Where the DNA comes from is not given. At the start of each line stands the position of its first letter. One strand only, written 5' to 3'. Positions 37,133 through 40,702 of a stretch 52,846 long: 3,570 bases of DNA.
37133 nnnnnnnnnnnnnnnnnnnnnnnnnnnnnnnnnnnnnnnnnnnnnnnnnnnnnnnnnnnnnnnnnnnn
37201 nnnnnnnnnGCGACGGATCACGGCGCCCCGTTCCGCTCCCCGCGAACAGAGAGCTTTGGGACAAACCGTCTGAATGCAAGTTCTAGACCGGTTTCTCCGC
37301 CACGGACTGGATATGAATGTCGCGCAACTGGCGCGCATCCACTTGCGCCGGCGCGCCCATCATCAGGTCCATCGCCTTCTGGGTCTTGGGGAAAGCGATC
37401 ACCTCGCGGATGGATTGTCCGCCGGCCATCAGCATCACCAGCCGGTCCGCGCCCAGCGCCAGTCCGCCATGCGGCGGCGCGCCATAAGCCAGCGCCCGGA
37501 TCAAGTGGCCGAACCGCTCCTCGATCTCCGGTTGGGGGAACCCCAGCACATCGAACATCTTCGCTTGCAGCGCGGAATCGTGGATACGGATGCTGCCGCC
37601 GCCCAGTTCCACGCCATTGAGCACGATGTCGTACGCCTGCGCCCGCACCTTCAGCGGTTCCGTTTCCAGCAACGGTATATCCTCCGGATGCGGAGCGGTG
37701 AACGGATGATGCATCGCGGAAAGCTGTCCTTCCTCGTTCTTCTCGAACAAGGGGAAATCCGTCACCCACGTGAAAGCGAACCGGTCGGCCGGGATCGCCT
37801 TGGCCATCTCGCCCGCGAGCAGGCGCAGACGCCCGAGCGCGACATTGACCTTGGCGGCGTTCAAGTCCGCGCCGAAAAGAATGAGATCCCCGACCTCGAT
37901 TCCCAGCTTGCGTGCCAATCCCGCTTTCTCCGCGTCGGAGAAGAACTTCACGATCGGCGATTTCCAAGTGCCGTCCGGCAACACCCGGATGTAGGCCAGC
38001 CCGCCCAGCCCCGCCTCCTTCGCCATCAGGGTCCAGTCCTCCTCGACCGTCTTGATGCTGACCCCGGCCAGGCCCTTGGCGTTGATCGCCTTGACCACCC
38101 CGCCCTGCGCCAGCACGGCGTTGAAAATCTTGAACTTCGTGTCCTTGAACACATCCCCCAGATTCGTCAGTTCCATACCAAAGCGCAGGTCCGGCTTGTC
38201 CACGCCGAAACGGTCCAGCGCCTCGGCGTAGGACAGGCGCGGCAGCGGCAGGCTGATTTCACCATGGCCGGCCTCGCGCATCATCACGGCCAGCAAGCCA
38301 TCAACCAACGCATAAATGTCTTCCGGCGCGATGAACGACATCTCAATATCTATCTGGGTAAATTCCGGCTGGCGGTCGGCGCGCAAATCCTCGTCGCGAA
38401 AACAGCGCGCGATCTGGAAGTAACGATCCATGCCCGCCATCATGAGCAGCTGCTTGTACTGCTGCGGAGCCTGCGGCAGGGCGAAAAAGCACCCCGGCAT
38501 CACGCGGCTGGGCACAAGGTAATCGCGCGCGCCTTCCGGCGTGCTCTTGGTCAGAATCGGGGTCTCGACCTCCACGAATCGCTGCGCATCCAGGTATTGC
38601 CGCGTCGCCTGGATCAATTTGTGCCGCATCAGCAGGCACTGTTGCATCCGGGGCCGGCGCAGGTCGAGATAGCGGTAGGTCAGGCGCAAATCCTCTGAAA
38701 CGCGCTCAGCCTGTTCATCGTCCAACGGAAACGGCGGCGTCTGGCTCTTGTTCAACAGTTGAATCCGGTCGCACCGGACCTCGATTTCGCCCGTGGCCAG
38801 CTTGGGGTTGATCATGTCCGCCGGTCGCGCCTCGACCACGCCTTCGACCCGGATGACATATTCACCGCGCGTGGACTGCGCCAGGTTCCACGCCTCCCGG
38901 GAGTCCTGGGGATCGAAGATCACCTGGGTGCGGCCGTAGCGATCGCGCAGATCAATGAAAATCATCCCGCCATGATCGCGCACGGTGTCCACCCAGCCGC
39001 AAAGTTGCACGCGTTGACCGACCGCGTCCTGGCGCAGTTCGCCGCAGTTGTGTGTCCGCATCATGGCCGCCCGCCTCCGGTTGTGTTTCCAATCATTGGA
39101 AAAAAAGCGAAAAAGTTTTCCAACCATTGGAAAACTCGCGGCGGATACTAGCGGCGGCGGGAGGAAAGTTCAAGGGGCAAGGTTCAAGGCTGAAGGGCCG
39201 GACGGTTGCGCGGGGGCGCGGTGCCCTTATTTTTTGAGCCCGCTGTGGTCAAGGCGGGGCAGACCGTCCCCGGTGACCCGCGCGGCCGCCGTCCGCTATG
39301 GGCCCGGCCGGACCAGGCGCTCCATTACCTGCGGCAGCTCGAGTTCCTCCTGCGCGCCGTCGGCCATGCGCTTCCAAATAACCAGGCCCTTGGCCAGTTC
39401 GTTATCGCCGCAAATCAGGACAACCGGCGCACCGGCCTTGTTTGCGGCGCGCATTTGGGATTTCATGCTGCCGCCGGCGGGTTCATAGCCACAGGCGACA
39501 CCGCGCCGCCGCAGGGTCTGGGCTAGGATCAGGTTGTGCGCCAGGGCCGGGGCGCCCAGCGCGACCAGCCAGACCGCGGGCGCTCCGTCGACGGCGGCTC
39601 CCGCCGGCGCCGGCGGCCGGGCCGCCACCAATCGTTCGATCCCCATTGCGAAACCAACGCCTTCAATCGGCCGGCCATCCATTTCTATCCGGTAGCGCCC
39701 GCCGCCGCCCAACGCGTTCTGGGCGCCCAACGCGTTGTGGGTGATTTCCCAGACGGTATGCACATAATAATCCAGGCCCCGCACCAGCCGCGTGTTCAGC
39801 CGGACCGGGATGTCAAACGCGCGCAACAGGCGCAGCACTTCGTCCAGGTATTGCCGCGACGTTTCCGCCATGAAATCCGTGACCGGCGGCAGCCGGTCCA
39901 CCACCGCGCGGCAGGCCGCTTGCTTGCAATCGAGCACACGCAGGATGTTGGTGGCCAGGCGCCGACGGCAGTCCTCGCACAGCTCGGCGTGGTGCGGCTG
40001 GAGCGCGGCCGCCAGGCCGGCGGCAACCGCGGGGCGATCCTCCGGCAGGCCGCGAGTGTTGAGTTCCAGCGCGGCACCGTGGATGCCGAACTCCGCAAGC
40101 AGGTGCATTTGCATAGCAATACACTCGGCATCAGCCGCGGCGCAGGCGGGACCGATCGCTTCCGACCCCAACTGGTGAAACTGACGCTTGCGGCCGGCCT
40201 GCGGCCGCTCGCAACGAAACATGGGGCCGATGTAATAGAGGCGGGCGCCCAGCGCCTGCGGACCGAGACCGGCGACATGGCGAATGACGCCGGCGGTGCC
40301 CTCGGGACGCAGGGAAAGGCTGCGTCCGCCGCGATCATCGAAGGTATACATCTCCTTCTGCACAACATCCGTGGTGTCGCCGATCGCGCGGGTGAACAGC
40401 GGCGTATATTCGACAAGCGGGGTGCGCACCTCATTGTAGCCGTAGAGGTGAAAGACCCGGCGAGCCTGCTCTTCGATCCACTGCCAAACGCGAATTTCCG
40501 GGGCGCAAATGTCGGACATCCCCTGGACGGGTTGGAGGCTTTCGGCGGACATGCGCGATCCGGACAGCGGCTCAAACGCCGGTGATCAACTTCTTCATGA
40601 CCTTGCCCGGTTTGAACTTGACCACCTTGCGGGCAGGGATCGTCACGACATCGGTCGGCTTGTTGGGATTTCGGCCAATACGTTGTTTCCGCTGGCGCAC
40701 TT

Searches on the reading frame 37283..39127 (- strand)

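Call 9: search_protein_families(library=pfam, proteins=[window:37283-39127:-])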
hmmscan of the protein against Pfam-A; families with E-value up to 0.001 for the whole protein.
window:37283-39127:- (614 aa): 3 families
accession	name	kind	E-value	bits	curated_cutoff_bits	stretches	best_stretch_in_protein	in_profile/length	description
PF00152.25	tRNA-synt_2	-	2.1e-118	395.3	25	1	144-583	1-308/308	tRNA synthetases class II (D, K and N)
PF02938.19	GAD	-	7.7e-16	58.6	23.4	1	335-431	1-95/95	GAD domain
PF01336.31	tRNA_anti-codon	-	1.8e-15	57.1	27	1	40-125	1-75/75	OB-fold nucleic acid binding domain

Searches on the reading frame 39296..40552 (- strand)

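Call 9: search_protein_families(library=pfam, proteins=[window:39296-40552:-])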
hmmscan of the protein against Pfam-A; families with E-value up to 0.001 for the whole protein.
window:39296-40552:- (418 aa): 4 families
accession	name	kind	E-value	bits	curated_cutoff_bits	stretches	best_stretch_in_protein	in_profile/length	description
PF13393.11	tRNA-synt_His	-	2.7e-41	142.2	25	1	11-308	1-308/308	Histidyl-tRNA synthetase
PF03129.25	HGTP_anticodon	-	5.8e-10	39.6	21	1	343-413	21-91/94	Anticodon binding domain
PF00587.30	tRNA-synt_2b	-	1.8e-09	38.3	29.3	1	69-167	1-106/179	tRNA synthetase class II core domain (G, H, P, S and T)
PF01409.25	tRNA-synt_2d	-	0.00024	21.1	19.8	0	21-133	17-133/246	tRNA synthetases class II core domain (F)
